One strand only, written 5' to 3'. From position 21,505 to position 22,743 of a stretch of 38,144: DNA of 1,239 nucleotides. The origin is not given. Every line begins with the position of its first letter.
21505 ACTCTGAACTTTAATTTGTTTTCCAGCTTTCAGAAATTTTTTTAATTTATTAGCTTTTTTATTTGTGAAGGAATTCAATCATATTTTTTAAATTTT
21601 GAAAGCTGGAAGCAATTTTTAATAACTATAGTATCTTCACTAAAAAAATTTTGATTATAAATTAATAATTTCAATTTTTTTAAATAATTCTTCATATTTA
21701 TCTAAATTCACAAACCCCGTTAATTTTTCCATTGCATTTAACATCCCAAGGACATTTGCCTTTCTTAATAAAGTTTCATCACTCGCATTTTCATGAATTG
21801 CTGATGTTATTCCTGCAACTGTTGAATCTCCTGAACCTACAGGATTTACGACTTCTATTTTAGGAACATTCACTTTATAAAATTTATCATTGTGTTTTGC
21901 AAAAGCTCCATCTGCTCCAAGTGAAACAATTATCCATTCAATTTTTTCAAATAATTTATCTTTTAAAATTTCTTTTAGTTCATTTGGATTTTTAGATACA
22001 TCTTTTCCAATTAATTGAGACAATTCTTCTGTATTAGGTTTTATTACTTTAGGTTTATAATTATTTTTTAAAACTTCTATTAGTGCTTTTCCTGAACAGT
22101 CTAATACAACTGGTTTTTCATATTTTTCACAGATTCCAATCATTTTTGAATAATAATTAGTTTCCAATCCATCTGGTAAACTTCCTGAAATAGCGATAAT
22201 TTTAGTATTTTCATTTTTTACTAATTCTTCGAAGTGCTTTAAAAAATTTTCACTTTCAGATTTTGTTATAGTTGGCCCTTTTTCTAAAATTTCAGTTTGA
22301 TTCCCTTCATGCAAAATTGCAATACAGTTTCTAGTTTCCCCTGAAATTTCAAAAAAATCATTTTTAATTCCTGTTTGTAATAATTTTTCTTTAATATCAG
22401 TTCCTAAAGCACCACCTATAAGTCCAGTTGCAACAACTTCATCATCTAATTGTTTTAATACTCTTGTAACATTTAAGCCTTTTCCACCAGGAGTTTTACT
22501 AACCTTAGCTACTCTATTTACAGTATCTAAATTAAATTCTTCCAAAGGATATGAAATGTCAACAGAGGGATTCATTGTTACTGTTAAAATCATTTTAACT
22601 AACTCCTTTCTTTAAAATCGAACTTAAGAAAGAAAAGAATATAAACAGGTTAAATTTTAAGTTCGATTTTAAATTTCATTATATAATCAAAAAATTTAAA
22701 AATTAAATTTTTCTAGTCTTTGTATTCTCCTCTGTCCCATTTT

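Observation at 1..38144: Window ends are in-frame halves of one tpsA gene, so the window is probably a complete 38,144-bp circular plasmid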

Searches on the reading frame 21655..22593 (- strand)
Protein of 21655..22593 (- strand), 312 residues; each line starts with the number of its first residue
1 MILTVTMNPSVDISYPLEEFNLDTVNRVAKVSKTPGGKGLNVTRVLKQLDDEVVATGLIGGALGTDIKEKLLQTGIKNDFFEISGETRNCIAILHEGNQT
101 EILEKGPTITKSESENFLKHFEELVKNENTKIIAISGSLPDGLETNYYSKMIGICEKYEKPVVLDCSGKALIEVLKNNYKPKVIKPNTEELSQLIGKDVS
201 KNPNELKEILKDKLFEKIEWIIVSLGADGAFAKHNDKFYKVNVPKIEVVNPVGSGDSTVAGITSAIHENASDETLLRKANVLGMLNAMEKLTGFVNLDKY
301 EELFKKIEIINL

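Call 13: search_protein_families(library=pfam, proteins=[window:21658-22593:-], max_evalue=0.01)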
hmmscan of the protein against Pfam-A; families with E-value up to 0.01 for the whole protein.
window:21658-22593:- (312 aa): 2 families
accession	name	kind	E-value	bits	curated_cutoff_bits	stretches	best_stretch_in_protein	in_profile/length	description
PF00294.29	PfkB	-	5.7e-55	187.2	25.8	1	7-293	3-296/302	pfkB family carbohydrate kinase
PF08543.17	Phos_pyr_kin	-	0.0003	20.7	27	1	180-278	119-223/246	Phosphomethylpyrimidine kinase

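Call 40: find_encoding_contigs(protein=window:21655-22593:-, flank=10000, max_places=6)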
Protein window:21655-22593:- (312 aa): 24 contigs read that carry it; 6 places shown.
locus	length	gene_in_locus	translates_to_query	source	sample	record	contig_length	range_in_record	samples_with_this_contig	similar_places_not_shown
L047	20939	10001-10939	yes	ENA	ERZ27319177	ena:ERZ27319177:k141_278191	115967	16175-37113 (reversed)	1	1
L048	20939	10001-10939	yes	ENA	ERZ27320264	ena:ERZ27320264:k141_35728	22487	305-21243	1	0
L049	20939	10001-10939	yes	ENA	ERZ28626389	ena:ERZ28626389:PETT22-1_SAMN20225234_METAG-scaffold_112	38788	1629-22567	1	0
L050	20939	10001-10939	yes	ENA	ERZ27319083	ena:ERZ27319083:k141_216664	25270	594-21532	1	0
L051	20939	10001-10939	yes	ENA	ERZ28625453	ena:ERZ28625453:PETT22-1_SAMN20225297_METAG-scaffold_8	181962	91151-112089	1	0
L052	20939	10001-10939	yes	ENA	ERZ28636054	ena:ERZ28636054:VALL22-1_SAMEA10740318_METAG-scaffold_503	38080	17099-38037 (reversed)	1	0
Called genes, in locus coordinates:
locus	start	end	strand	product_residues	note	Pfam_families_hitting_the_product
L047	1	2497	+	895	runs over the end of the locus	PF01966:HD (weak), PF18211:Csm1_B, PF22335:Cas10-Cmr2_palm2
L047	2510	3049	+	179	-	PF03750:Csm2_III-A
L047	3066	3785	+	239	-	PF03787:RAMPs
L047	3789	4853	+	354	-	-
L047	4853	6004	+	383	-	PF03787:RAMPs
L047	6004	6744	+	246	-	PF10040:CRISPR_Cas6 (faint)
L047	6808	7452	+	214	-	PF17955:Cas6b_N, PF17262:Cas6b_C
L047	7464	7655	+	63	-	-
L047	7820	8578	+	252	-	PF08220:HTH_DeoR, PF08279:HTH_11 (weak), PF00455:DeoRC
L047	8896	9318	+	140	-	PF02502:LacAB_rpiB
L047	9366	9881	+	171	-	PF02502:LacAB_rpiB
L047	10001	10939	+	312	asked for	PF00294:PfkB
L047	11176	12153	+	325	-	PF01791:DeoC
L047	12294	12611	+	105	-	PF02255:PTS_IIA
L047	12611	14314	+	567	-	PF02378:PTS_EIIC, PF02302:PTS_IIB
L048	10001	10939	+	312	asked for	PF00294:PfkB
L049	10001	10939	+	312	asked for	PF00294:PfkB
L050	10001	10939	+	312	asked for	PF00294:PfkB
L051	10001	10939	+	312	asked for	PF00294:PfkB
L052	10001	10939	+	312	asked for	PF00294:PfkB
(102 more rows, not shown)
